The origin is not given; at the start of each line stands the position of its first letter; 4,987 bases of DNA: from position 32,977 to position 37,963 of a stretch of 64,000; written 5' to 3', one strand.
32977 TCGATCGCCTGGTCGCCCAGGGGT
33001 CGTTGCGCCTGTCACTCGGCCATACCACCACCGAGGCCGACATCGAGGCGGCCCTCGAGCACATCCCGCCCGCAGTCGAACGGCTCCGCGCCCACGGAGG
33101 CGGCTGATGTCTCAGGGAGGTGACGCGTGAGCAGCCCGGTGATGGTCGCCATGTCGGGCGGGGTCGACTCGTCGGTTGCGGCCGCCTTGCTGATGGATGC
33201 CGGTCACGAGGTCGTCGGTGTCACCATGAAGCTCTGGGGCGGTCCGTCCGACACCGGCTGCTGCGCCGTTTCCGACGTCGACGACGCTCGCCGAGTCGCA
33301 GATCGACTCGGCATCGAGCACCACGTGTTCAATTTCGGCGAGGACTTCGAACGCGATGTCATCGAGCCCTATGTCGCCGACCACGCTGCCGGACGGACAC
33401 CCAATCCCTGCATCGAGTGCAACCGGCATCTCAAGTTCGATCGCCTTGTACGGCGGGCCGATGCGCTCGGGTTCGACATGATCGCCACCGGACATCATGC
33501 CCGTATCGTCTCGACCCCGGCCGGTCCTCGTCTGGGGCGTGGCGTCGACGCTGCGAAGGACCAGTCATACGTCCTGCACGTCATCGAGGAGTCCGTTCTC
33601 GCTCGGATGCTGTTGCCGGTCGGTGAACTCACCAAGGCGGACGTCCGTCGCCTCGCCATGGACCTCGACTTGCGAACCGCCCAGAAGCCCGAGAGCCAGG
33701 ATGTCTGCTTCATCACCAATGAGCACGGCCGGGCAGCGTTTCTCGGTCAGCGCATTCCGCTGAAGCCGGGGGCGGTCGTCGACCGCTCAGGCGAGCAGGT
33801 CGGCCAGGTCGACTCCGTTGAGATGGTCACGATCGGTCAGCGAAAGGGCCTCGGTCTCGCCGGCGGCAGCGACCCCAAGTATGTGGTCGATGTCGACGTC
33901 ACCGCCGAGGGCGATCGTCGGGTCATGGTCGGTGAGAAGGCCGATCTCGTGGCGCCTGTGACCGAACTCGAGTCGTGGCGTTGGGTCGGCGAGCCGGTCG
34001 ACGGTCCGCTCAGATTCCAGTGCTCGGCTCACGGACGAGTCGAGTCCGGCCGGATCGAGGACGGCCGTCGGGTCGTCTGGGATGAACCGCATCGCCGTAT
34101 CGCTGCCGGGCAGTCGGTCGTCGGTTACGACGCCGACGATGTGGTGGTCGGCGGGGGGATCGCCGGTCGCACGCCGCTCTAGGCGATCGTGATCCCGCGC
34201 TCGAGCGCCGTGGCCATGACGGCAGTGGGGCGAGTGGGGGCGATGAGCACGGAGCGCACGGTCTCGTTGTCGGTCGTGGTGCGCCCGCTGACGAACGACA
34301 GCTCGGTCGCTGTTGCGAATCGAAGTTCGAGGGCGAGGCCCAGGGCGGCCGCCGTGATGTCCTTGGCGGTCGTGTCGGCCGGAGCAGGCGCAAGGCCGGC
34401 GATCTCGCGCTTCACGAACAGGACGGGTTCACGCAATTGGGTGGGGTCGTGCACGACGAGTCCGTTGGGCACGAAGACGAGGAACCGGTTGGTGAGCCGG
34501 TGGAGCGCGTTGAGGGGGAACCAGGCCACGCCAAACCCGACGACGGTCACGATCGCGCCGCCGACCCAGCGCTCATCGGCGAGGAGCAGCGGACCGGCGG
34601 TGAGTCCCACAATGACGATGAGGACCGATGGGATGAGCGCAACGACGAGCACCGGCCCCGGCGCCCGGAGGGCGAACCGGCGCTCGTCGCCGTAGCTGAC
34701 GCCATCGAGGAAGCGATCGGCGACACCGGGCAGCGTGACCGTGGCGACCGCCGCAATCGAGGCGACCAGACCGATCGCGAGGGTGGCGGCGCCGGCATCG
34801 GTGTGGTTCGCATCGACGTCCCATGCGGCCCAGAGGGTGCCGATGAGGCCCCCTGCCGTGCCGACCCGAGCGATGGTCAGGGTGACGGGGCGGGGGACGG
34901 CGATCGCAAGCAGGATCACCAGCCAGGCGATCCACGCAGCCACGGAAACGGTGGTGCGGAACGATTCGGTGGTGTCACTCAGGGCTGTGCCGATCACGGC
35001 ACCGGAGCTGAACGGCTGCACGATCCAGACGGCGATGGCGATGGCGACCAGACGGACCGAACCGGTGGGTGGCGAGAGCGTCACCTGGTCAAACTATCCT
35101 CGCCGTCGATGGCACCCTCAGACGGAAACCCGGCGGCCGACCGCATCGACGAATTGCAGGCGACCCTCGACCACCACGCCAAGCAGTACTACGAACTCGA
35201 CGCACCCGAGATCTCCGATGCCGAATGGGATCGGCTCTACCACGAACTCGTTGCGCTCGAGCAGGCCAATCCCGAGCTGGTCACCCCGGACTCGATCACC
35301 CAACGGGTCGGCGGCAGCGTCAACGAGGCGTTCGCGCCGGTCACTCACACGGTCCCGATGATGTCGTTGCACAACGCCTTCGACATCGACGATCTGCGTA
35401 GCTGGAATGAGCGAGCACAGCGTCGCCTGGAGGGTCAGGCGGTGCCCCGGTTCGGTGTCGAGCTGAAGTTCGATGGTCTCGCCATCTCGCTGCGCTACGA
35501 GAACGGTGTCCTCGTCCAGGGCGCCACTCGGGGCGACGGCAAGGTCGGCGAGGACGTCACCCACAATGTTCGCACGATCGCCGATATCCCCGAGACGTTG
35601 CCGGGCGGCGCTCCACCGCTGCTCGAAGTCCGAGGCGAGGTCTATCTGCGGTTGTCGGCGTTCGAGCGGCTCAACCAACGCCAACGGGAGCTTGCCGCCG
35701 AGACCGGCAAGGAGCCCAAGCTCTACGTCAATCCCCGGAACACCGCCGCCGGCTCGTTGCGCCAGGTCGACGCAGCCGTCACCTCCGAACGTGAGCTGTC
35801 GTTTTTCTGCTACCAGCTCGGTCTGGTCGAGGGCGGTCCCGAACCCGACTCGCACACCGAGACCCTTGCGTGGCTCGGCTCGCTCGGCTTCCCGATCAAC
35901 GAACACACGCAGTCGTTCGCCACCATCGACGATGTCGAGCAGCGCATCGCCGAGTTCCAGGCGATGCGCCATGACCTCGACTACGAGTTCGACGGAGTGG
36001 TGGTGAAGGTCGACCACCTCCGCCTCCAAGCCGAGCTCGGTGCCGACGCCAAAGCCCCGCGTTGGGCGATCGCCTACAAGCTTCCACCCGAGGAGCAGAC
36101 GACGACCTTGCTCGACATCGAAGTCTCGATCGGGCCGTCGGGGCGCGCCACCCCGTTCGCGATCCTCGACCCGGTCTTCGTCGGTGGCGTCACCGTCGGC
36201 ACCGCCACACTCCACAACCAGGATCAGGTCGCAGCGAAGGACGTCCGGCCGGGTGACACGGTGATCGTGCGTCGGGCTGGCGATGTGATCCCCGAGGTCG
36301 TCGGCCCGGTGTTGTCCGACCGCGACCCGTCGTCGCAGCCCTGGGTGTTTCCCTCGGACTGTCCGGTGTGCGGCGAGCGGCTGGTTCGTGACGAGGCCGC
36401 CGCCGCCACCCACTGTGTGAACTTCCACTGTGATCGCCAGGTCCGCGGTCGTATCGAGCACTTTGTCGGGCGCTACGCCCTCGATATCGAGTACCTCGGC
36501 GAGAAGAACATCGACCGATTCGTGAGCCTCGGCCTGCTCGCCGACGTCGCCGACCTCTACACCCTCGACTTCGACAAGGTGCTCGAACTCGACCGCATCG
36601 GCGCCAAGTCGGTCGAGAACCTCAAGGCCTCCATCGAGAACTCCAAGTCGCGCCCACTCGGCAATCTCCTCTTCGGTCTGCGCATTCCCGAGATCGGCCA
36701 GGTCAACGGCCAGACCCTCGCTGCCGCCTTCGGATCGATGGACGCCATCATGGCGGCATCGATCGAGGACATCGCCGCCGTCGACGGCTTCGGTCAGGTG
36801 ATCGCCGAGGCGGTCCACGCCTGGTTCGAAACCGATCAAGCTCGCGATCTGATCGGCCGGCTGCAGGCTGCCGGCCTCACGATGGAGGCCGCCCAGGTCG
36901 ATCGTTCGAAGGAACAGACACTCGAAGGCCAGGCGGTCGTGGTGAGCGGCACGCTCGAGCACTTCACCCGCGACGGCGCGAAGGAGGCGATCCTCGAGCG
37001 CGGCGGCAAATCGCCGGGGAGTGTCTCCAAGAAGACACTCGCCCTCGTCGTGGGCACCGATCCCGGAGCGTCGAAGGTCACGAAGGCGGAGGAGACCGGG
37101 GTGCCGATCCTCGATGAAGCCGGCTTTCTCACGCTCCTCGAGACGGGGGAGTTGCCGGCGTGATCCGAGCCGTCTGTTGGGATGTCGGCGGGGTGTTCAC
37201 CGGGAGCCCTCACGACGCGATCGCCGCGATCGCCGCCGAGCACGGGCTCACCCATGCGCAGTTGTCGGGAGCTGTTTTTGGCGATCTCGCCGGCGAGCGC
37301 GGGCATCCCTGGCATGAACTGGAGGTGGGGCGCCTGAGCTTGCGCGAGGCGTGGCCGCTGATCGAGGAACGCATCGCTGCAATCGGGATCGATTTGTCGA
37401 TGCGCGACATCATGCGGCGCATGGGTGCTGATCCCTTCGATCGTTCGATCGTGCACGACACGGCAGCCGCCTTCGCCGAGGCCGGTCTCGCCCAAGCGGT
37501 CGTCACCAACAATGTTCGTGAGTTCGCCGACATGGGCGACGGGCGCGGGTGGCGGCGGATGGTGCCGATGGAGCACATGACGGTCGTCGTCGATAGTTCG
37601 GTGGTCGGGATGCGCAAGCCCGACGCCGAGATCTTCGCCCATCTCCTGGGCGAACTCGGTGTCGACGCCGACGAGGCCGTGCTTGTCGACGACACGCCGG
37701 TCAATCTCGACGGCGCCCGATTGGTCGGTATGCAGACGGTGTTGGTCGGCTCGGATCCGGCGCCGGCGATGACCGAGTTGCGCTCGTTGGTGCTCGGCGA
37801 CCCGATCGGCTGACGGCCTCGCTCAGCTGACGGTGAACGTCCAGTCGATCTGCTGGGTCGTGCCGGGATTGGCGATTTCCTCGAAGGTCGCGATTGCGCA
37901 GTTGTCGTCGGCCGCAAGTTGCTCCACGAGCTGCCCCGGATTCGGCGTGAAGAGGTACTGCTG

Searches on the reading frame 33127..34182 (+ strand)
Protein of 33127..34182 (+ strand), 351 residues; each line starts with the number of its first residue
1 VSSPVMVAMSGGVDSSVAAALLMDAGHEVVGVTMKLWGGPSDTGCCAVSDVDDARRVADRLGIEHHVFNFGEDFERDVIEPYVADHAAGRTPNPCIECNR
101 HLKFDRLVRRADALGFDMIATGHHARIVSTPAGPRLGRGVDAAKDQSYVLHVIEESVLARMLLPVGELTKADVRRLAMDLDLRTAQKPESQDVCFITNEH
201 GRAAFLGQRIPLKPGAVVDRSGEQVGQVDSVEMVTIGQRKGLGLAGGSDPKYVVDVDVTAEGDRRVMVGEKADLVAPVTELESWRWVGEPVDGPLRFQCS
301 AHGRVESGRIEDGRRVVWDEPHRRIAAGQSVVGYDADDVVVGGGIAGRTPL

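Call 44: search_protein_families(library=pfam, proteins=[window:33127-34182:+], max_evalue=0.000001)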
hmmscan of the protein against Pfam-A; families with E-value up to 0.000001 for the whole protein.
window:33127-34182:+ (351 aa): 2 families
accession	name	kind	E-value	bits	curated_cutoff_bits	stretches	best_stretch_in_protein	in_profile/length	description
PF03054.22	tRNA_Me_trans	-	2.2e-69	233.6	20.6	1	5-197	3-201/202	tRNA methyl transferase HUP domain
PF20259.3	tRNA_Me_trans_M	-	4.9e-11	42.5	27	1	204-259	2-58/66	tRNA methyl transferase PRC-barrel domain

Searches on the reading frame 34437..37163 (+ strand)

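Call 44: search_protein_families(library=pfam, proteins=[window:34437-37163:+], max_evalue=0.000001)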
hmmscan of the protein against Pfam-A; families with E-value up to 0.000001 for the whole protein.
window:34437-37163:+ (908 aa): 6 families
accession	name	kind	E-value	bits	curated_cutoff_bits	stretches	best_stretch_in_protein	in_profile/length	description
PF01653.23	DNA_ligase_aden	-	1.8e-88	296.8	27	1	298-552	3-253/253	NAD-dependent DNA ligase adenylation domain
PF03120.22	DNA_ligase_OB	-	6.9e-29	100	32.9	1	555-631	1-77/79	NAD-dependent DNA ligase OB-fold domain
PF12826.13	HHH_2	-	8.9e-18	64.7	27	1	744-806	2-64/64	Helix-hairpin-helix motif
PF00533.33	BRCT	-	1.6e-09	38.3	21.3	1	826-900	3-77/78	BRCA1 C Terminus (BRCT) domain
PF22745.1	Nlig-Ia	-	8e-09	36.5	27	1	235-284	4-53/92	DNA ligase-like, N-terminal NAD+-binding domain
PF14520.12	HHH_5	-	2.4e-07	31.6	27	0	748-792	5-50/57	Helix-hairpin-helix domain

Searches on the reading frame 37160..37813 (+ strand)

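Call 44: search_protein_families(library=pfam, proteins=[window:37160-37813:+], max_evalue=0.000001)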
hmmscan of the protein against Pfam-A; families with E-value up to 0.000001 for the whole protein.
window:37160-37813:+ (217 aa): 2 families
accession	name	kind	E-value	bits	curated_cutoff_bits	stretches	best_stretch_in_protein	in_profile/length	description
PF13419.12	HAD_2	-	1.2e-09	39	23.8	1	104-196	90-178/178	Haloacid dehalogenase-like hydrolase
PF00702.32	Hydrolase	-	7.2e-09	36.8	26.4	1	2-190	1-191/191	haloacid dehalogenase-like hydrolase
